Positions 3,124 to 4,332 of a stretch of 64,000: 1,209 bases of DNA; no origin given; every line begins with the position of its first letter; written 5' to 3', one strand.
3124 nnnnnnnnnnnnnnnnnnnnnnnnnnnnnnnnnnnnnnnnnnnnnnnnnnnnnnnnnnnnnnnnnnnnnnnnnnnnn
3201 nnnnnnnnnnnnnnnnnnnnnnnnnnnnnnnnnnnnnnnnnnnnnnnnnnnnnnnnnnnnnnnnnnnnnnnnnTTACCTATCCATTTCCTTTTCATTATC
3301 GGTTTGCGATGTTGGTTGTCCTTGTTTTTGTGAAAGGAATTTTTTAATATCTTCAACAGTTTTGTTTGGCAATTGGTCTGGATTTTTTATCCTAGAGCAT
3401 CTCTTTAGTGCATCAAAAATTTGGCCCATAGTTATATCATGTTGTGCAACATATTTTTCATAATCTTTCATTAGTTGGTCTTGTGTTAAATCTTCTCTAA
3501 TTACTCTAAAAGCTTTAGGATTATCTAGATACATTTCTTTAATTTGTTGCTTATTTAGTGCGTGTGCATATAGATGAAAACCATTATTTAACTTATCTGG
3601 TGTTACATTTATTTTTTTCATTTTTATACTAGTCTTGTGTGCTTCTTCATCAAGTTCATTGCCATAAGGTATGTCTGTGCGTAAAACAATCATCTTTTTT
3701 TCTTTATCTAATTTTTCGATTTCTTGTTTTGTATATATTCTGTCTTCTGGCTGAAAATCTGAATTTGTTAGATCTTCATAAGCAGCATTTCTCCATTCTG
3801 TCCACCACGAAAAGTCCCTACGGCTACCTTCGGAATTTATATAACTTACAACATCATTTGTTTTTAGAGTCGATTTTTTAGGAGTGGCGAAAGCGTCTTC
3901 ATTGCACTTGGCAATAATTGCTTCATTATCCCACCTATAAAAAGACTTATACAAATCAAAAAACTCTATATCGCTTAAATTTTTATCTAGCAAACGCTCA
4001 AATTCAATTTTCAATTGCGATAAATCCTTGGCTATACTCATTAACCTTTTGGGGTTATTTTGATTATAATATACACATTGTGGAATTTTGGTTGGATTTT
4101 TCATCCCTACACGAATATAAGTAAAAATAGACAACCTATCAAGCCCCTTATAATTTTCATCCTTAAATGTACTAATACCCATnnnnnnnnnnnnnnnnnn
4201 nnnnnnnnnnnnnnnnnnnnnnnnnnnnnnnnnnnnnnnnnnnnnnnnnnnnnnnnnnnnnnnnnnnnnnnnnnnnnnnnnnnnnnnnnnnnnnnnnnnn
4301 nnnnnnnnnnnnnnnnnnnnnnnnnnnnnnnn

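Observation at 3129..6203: Integrase-less ~3 kb islet at tRNA-Asn, bracketed by a 51-bp direct repeat of the tRNA 3' end plus terminator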

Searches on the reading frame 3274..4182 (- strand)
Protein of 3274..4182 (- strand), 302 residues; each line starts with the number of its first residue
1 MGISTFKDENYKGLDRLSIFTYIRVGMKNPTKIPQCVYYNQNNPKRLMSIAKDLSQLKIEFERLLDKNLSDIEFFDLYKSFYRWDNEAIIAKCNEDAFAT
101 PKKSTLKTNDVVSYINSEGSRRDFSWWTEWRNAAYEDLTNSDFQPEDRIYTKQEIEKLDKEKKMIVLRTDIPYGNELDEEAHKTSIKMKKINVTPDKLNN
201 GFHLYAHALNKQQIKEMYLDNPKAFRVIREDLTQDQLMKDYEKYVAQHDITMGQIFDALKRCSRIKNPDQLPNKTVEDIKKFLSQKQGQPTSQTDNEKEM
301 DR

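Call 7: search_protein_families(library=pfam, proteins=[window:3274-4182:-], max_evalue=0.01)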
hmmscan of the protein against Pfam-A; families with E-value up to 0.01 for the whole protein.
window:3274-4182:- (302 aa): 0 families

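Call 8: search_protein_families(library=padloc, proteins=[window:3274-4182:-], max_evalue=0.01)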
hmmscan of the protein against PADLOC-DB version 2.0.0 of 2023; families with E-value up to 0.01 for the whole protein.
window:3274-4182:- (302 aa): 1 family
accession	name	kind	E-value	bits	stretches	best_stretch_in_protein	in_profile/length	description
PDLC04255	PDC-M01B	-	0.0016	16.2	1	180-264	25-107/285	-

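Call 9: search_protein_families(library=phrogs, proteins=[window:3274-4182:-], max_evalue=0.01)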
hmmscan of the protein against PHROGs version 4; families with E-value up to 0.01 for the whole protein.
window:3274-4182:- (302 aa): 0 families

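Call 24: find_homologous_proteins(query=window:3274-4182:-)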
Query window:3274-4182:- (302 aa): 14 proteins with E <= 0.001 among 684 candidates.
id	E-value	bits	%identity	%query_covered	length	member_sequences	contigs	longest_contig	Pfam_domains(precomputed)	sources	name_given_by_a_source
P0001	5.9e-200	681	100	100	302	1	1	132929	-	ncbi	-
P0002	8.6e-160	549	83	100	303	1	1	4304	-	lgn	-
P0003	1.3e-155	535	87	93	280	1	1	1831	-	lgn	-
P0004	2.3e-144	498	77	100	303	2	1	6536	-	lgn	-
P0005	4.3e-137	474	72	99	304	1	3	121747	-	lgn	-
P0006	1.4e-135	469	72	100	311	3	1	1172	-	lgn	-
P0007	1.4e-119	417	66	100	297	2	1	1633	-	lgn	-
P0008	3.1e-105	370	78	71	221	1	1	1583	-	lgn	-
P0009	1.9e-90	321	52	98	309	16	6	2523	-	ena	-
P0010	1.1e-87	312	52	97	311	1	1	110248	-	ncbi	-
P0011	5.2e-86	307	51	97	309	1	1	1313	-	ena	-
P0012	7.4e-78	280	52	87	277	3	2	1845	-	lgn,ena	-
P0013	7.0e-76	273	78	54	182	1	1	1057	-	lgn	-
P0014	1.6e-71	259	49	87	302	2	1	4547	-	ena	-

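Call 25: find_encoding_contigs(protein=P0005, flank=10000, max_places=4)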
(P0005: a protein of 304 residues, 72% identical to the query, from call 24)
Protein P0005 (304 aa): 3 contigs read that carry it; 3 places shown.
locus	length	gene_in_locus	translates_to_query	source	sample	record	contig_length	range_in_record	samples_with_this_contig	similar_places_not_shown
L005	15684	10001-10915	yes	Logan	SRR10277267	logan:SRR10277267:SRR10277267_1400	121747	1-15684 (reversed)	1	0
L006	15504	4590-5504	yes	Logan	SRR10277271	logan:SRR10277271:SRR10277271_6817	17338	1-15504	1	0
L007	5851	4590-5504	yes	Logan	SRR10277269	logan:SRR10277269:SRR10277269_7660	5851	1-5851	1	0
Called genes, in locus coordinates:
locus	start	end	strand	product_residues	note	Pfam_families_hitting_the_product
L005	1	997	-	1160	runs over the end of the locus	PF19077:Big_13 (faint), PF00801:PKD (faint), PF15418:DUF4625 (faint), PF13750:Big_3_3 (faint), PF16403:Bact_surface_Ig-like (weak)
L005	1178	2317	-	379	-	-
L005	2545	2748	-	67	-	-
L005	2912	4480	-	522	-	PF13167:GTP-bdg_N, PF16360:GTP-bdg_M, PF01926:MMR_HSR1, PF02421:FeoB_N (weak)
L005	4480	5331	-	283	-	-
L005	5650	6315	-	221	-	-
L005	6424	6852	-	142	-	PF02502:LacAB_rpiB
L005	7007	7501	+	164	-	-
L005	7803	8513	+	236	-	-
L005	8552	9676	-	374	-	PF01545:Cation_efflux, PF16916:ZT_dimer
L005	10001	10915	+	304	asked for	-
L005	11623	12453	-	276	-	PF04542:Sigma70_r2, PF04539:Sigma70_r3, PF04545:Sigma70_r4, PF08281:Sigma70_r4_2 (weak)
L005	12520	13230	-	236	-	PF04542:Sigma70_r2, PF04545:Sigma70_r4, PF01381:HTH_3 (weak)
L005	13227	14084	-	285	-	PF03419:Peptidase_U4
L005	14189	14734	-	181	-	-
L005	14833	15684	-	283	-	?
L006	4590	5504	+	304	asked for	-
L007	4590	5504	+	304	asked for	-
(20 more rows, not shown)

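Call 26: find_encoding_contigs(protein=P0010, flank=10000, max_places=4)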
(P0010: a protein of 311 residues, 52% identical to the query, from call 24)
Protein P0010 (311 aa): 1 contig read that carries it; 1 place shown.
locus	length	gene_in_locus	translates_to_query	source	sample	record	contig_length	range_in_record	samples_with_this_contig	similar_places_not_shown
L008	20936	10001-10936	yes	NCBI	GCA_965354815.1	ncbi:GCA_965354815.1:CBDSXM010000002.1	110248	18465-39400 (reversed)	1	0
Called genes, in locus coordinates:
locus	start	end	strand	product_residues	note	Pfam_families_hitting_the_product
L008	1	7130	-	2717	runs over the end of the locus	-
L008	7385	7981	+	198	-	PF04677:CwfJ_C_1 (weak), PF11969:DcpS_C, PF01230:HIT (weak), PF02744:GalP_UDP_tr_C (weak)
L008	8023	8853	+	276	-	-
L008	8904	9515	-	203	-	-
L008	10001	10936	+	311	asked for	-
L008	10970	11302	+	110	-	-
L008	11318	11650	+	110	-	-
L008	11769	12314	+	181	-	PF01928:CYTH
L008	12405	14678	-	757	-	PF08206:OB_RNB, PF17876:CSD2 (weak), PF17849:OB_Dis3 (weak), PF17876:CSD2, PF00773:RNB, PF00575:S1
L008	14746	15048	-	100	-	PF03840:SecG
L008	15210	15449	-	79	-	-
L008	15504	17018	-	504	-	PF01676:Metalloenzyme, PF06415:iPGM_N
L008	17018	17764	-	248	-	PF00121:TIM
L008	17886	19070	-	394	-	PF00162:PGK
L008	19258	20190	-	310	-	PF01207:Dus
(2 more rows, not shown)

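Call 29: find_encoding_contigs(protein=P0002, flank=10000, max_places=4)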
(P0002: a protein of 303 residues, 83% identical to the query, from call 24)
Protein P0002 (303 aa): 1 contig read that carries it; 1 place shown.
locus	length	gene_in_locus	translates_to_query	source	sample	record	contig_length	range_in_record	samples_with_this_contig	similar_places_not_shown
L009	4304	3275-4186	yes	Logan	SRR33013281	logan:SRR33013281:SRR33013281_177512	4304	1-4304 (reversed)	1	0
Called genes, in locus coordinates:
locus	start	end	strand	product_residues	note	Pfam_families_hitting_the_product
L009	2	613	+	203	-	?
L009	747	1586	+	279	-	PF03419:Peptidase_U4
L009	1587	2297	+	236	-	PF04542:Sigma70_r2, PF04545:Sigma70_r4, PF01381:HTH_3 (weak)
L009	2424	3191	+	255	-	PF04542:Sigma70_r2, PF04539:Sigma70_r3, PF08281:Sigma70_r4_2 (weak), PF04545:Sigma70_r4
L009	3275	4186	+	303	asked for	-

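Call 30: find_encoding_contigs(protein=P0004, flank=10000, max_places=4)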
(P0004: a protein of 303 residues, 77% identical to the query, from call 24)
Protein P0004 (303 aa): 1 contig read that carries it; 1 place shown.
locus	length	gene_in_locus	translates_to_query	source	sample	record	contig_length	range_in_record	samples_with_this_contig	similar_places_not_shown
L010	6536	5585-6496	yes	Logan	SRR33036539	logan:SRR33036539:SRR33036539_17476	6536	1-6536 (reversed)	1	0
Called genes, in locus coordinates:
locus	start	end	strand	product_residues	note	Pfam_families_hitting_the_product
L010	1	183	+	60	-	?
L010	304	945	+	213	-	-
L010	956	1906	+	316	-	PF01933:CofD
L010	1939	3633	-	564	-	-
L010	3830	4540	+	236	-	PF01643:Acyl-ACP_TE, PF20791:Acyl-ACP_TE_C (weak)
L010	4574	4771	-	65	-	PF02943:FeThRed_B (weak)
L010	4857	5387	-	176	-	-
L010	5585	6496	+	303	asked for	-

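Call 47: search_protein_families(library=pfam, proteins=[window:3274-4182:-], max_evalue=10)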
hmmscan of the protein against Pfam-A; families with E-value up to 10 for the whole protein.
window:3274-4182:- (302 aa): 1 family
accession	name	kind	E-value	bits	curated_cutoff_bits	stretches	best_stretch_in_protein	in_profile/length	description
PF15295.11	CCDC50_N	-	0.29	11.8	27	1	205-249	26-68/127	Coiled-coil domain-containing protein 50 N-terminus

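Call 48: search_protein_families(library=ncbifam, proteins=[window:3274-4182:-], max_evalue=1)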
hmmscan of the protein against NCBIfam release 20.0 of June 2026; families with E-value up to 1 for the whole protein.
window:3274-4182:- (302 aa): 1 family
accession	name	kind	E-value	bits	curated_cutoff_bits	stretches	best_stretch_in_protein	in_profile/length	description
NF052508.1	BRA0787_fam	equivalog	0.11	12.5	65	1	245-289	41-80/105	BRA0787 family protein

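Call 52: search_solved_structures(query=A4, max_evalue=10)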
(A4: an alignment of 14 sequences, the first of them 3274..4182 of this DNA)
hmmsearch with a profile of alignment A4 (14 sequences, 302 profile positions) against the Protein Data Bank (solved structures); distinct sequences matched with E-value up to 10: 7.
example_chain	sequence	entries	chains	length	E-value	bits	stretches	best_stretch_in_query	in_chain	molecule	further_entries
2rks_A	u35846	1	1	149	0.32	13.3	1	195-264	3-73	Thermonuclease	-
1eya_A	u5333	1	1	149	0.42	12.9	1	195-264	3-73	STAPHYLOCOCCAL NUCLEASE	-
1ez6_A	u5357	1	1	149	0.43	12.9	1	195-264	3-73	STAPHYLOCOCCAL NUCLEASE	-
1ey9_A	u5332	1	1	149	0.5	12.7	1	195-264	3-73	STAPHYLOCOCCAL NUCLEASE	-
7r8p_A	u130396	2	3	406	0.51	12.6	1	18-115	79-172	ATP-grasp domain-containing protein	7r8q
1eyc_A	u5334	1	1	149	0.52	12.6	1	195-264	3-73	STAPHYLOCOCCAL NUCLEASE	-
5dn8_A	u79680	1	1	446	1.2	11.4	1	203-251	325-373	GTPase Der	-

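Call 58: predict_structure(alignment_id=A4)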
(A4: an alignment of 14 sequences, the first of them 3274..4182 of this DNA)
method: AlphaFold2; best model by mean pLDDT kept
length: 302 residues; sequences in the alignment: 14
mean_pLDDT: 58.8   pTM: 0.54
mean pLDDT of the five models: 58.8, 58.0, 56.4, 55.8, 53.7
residues with pLDDT >= 90: 20; 70-90: 111; 50-70: 31; < 50: 140
segments of 3 or more residues with pLDDT < 50: 1-17, 97-152, 161-207, 289-302
pLDDT, mean of each block of 10 residues (from residue 1): 32 48 77 85 88 89 89 82 57 52 33 37 35 30 38 49 40 32 31 32 47 76 74 80 89 92 77 80 70 31 26
secondary structure, 60 per line:
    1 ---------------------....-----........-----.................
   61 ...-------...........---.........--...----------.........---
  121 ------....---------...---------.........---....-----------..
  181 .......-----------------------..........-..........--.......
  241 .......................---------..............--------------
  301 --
elements in order: E22-25 E31-34 H35-38 H44-63 H71-81 H85-93 H109-117 E127-130 H152-160 E164-167 H179-187 H211-220 H222-231 H234-263 H273-286

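Call 59: search_dna_similar(query=window:3274-4182:-, collection=phages, mode=protein, max_evalue=0.001)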
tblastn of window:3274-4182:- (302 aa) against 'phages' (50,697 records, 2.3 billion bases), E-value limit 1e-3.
No match.

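Call 64: fold_search(model_id=the predicted structure, library=pdb)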
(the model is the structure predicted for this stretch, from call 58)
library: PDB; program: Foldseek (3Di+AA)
matches with E <= 10: 81; with E <= 0.001: 0
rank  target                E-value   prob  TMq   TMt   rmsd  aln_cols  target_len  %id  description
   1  7l75_A                9.2e-01  0.04  0.13  0.14  19.4       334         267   10  Crystal Structure of Peptidylprolyl Isomerase PrsA from Streptococcus mutans. (released 2021-12-01)
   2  8snb_8S               1.4e+00  0.03  0.12  0.12  35.5       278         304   15  atomic model of sea urchin sperm doublet microtubule (48-nm periodicity) (released 2023-06-28)
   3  9lry_A                1.6e+00  0.05  0.12  0.13  23.9       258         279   10  Straight and symmetrical filament of the spirochete periplasmic flagella of Leptospira biflexa (released 2025-12-24)
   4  6h2x                  1.7e+00  0.04  0.12  0.10  35.4       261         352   10  MukB coiled-coil elbow from E. coli (released 2019-03-06)
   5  2cko_B                1.7e+00  0.03  0.13  0.12  27.9       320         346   11  Crystal structure of Human Choline Kinase alpha 2 (released 2006-10-04)
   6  4cgk_A                1.9e+00  0.08  0.17  0.15  23.0       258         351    9  Crystal structure of the essential protein PcsB from Streptococcus pneumoniae (released 2014-05-21)
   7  4nqi_D                2.0e+00  0.04  0.11  0.14  29.0       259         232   15  Structure of the N-terminal I-BAR domain (1-259) of D.Discoideum IBARa (released 2014-02-05)
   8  8omv_D                2.0e+00  0.03  0.13  0.07  34.9       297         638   11  Crystal structure of the constitutively active S117E/S181E mutant of human IKK2 (released 2024-04-10)
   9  4cgk_B                2.1e+00  0.09  0.18  0.16  22.4       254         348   11  Crystal structure of the essential protein PcsB from Streptococcus pneumoniae (released 2014-05-21)
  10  8uxn_A                2.1e+00  0.03  0.11  0.12  31.9       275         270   12  Caulobacter crescentus FljM flagellar filament (symmetrized) (released 2024-06-26)
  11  8glv_Fm               2.2e+00  0.08  0.17  0.03  18.2       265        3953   13  96-nm repeat unit of doublet microtubules from Chlamydomonas reinhardtii flagella (released 2023-05-31)
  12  5tvl_D                2.7e+00  0.02  0.11  0.12  18.6       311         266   12  Crystal structure of foldase protein PrsA from Streptococcus pneumoniae str. Canada MDR_19A (released 2016-11-23)
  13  5kud                  3.0e+00  0.02  0.14  0.11  24.4       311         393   12  Crystal structure of full length Cry6Aa (released 2016-08-03)
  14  5f0j_A                3.2e+00  0.02  0.11  0.08  27.4       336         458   13  Structure of retromer VPS26-VPS35 subunits bound to SNX3 (released 2016-12-07)
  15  5c22_B                3.3e+00  0.02  0.10  0.11  29.6       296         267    9  Crystal structure of Zn-bound HlyD from E. coli (released 2016-02-17)
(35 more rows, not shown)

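Call 76: find_related_loci(query=A4, collection=viral_contigs, flank=10000)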
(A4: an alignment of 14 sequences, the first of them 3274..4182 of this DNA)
Query A4 (302 aa) in viral_contigs; peptide patterns used: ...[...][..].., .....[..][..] (x = any residue, [..] = any of these).
281 stretches matched a pattern, but none encodes a relative of the query by tblastn (E <= 1e-3).

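Call 88: search_protein_representatives(alignment_id=A4)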
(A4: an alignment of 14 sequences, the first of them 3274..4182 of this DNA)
Query: 14 sequences, 302 profile positions. Proteins with E-value up to 0.001 (for the whole library): 84; up to 1e-10: 31; up to 1e-30: 11. The best 84 are listed.
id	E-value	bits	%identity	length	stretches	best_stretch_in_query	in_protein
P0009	1.4e-152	523.5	-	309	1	1-299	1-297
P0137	6.5e-66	238.9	-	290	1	1-278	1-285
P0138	7.2e-48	179.7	-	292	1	37-282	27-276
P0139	1.2e-45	172.4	-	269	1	1-275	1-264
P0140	1.0e-41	159.5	-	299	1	26-283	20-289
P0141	1.5e-39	152.4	-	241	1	47-268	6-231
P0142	7.8e-39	150.0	-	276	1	56-274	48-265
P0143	9.2e-39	149.8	-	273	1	42-279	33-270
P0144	1.5e-32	129.3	-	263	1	36-261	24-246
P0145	7.9e-31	123.7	-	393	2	42-273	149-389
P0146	9.3e-31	123.5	-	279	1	41-274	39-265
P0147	1.4e-28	116.3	-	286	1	6-260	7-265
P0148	4.7e-28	114.6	-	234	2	38-179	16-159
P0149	1.2e-26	110.0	-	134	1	1-113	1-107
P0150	1.8e-26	109.4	-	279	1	44-283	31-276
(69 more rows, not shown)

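Call 92: search_protein_families(library=pfam, alignment_id=A8, max_evalue=0.001)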
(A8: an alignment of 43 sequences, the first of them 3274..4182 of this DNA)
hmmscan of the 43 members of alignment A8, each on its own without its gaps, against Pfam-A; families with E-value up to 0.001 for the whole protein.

A. member 1, window:3274-4182:- (302 aa): 0 families

B. families by the number of members that match (of 43 scanned): 0 families

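Call 93: search_protein_families(library=padloc, alignment_id=A8, max_evalue=0.001)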
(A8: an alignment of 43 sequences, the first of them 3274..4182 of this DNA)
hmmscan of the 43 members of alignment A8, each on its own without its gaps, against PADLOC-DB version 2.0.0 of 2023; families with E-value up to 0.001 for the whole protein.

A. member 1, window:3274-4182:- (302 aa): 0 families

B. families by the number of members that match (of 43 scanned): 0 families

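Call 101: search_protein_families(library=pfam, proteins=[L005:7007-7501:+, L005:7803-8513:+], max_evalue=0.01)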
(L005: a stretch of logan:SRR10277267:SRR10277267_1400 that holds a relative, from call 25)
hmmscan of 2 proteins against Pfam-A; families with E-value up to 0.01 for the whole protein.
L005:7007-7501:+ (164 aa): 0 families

L005:7803-8513:+ (236 aa): 0 families
